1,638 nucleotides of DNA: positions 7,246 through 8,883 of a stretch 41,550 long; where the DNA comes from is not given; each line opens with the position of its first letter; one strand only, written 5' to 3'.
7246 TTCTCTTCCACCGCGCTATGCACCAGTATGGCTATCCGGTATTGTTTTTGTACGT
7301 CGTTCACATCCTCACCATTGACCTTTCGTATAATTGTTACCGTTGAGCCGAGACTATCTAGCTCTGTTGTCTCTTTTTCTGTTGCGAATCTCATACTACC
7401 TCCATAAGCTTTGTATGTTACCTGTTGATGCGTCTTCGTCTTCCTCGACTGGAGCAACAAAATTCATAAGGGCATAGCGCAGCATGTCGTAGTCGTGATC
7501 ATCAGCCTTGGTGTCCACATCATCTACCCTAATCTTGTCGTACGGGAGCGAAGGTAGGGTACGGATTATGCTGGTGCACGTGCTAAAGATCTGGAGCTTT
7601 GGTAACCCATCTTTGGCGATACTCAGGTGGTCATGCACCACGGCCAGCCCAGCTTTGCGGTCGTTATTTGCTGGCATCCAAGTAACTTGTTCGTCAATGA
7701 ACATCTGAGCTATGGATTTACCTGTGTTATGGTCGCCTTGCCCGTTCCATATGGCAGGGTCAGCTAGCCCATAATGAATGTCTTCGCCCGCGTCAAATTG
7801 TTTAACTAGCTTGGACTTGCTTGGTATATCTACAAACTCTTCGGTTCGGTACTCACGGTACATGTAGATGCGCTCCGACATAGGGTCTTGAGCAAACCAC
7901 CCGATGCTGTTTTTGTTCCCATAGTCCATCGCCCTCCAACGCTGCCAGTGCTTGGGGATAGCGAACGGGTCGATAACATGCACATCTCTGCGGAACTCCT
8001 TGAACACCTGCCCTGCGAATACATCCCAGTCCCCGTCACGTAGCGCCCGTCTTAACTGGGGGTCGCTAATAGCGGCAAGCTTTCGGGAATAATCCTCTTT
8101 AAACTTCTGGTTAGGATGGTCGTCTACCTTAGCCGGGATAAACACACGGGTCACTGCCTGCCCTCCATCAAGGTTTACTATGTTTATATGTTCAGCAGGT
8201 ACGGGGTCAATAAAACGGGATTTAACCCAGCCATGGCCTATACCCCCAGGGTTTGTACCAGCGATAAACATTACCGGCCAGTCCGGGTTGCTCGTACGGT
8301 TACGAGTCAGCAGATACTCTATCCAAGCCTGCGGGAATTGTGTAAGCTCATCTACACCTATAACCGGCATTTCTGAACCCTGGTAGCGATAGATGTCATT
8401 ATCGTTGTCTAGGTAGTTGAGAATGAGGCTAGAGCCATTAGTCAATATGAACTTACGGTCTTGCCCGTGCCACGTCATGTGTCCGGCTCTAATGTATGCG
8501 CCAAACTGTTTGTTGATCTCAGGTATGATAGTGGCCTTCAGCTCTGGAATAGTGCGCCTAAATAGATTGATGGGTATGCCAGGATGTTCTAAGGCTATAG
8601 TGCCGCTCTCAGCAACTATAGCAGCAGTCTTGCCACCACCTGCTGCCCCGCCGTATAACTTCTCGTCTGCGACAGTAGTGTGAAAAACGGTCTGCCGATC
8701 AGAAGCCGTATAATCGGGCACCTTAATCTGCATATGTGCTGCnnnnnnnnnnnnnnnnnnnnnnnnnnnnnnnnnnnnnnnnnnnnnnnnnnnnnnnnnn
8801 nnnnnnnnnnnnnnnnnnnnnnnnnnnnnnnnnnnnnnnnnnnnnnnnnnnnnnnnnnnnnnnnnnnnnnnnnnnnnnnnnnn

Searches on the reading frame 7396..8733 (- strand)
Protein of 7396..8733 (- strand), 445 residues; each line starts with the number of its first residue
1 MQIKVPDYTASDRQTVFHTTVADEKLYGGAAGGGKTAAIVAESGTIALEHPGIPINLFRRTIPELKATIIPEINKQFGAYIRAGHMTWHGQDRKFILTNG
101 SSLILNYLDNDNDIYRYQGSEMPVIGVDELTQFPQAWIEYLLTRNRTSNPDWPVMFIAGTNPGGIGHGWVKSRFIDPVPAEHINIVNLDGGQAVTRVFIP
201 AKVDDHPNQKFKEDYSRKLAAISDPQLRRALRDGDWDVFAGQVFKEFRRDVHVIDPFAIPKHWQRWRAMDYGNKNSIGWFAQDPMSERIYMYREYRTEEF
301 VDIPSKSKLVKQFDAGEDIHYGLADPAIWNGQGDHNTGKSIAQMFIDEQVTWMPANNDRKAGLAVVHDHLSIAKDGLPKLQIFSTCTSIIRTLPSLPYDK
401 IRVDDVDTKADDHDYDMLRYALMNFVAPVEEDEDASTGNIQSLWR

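Call 14: search_protein_families(library=phrogs, proteins=[window:7396-8733:-], max_evalue=0.001)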
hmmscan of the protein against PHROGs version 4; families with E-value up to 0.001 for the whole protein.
window:7396-8733:- (445 aa): 5 families
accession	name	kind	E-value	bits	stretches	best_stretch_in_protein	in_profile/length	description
phrog_979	-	head and packaging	1.8e-37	130.3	1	9-270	153-441/642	terminase large subunit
phrog_2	-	head and packaging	1.7e-25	91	1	22-429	277-596/807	terminase large subunit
phrog_5653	-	head and packaging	8.1e-11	43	1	234-427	1-182/199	terminase large subunit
phrog_9526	-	head and packaging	6.6e-10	39.9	1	12-158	13-162/280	terminase large subunit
phrog_10250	-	head and packaging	1.9e-05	25.5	1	224-427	6-217/228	terminase large subunit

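Call 30: search_dna_similar(query=window:7396-8733:-, collection=phages, mode=protein, max_evalue=1e-10, max_rows=25)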
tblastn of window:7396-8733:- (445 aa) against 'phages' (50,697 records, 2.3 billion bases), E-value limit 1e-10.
Records with a match: 652; places in all: 653; records where one place covers at least 80% of the query: 209.
Best place of each record, by identity: <60% 652.
By first word of the organism name: Pseudomonas 158; Arthrobacter 72; Escherichia 58; Salmonella 50; Xanthomonas 39; Stenotrophomonas 36; Achromobacter 27; Vibrio 25; Acinetobacter 23; Streptomyces 13; and 43 more.
By host as written in the record: - 58; Pseudomonas aeruginosa 58; Arthrobacter sp. ATCC 21022 54; Pseudomonas aeruginosa PAO1 32; Escherichia coli 23; Stenotrophomonas maltophilia 17; Salmonella enterica subsp. enterica serovar Enteritidis PT1 14; Achromobacter sp. 11; and 179 more.
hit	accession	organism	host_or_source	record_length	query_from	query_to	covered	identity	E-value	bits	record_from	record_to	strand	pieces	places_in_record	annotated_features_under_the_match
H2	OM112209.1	Bacillus phage PK1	Bacillus sp. (in: Bacteria)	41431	1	428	96%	37.6%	1e-62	225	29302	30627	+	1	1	terminase large subunit protein | helix-turn-helix domain-containing protein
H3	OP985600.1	Arthrobacter phage Bolt007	Arthrobacter globiformis B-2979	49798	14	440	96%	36.2%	4e-49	186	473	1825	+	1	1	2: terminase large subunit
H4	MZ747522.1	Arthrobacter phage Klevey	Arthrobacter globiformis B-2979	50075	14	440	96%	36.0%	4e-47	180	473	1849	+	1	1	2: terminase large subunit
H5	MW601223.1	Arthrobacter phage Prairie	Arthrobacter globiformis B-2979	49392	14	440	96%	36.0%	6e-47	179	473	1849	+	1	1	2: terminase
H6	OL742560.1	Arthrobacter phage Lilmac1015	Arthrobacter globiformis B-2979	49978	14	440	96%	35.6%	5e-47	179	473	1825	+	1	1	2: terminase large subunit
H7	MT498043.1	Arthrobacter phage Jinkies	Arthrobacter globiformis B-2979 SEA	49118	7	427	95%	35.4%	1e-49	187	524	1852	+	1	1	2: terminase large subunit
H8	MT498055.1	Arthrobacter phage Bumble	Arthrobacter globiformis B-2979 SEA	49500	14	427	93%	35.9%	5e-47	179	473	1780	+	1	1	2: terminase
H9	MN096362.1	Arthrobacter phage Vibaki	Arthrobacter globiformis NRRL B-2979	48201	7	427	95%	35.1%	2e-45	174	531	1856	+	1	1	2: terminase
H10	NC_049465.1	Arthrobacter phage Vibaki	Arthrobacter globiformis NRRL B-2979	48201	7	427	95%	35.1%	2e-45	174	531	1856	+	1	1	2: terminase large subunit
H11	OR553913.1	Arthrobacter phage Hirko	Arthrobacter globiformis NRRL B-2779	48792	7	427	95%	34.6%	1e-44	172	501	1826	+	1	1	2: terminase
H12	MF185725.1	Arthrobacter phage Tophat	Arthrobacter sp. ATCC 21022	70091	5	423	94%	34.6%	1e-42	166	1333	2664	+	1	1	3: terminase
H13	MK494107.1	Arthrobacter phage Chipper1996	Arthrobacter sp. ATCC 21022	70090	5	423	94%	34.6%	1e-42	166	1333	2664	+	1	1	30: terminase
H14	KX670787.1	Arthrobacter phage Chocolat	Arthrobacter sp. ATCC 21022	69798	5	423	94%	34.6%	1e-42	166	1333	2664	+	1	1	terminase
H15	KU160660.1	Arthrobacter phage PrincessTrina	Arthrobacter sp. ATCC 21022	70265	5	423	94%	34.1%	8e-43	167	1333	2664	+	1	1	3: terminase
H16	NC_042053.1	Arthrobacter phage PrincessTrina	Arthrobacter sp. ATCC 21022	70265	5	423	94%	34.1%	8e-43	167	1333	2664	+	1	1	3: terminase large subunit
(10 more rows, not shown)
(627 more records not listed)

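Call 70: find_homologous_proteins(query=window:7396-8733:-, max_evalue=1e-40)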
Query window:7396-8733:- (445 aa): 5589 proteins with E <= 1e-40 among 8000 candidates; the best 120 are listed.
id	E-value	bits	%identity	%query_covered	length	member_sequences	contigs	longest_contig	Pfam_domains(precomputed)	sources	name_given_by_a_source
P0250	6.6e-265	897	84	100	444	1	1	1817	PF03237.22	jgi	jgi:hypothetical protein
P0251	7.3e-262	887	83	100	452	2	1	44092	PF03237.22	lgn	-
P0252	7.7e-261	883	83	100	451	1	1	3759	PF03237.22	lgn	-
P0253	3.9e-259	878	81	100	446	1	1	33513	PF03237.22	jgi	jgi:hypothetical protein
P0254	3.1e-257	872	82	100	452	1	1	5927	PF03237.22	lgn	-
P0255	9.5e-255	863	81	100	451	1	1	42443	PF03237.22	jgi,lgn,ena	-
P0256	2.7e-253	859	80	99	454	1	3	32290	PF03237.22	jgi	jgi:phage terminase large subunit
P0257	1.5e-252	856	82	100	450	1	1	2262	PF03237.22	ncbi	-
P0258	2.1e-252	856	80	100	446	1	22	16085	PF03237.22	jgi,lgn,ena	-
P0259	2.3e-252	855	82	99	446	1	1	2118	PF03237.22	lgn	-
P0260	7.0e-252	854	81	100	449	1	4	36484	PF03237.22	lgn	-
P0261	8.7e-252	854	83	95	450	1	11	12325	PF03237.22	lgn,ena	-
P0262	2.3e-251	852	83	95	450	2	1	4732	PF03237.22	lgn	-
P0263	7.6e-251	850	80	99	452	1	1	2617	PF03237.22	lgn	-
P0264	8.7e-251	850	80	100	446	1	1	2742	PF03237.22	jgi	-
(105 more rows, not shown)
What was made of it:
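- TerL relatives occur in soil- and lichen-type organisms, where fungal glucan is plentiful (call 70).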
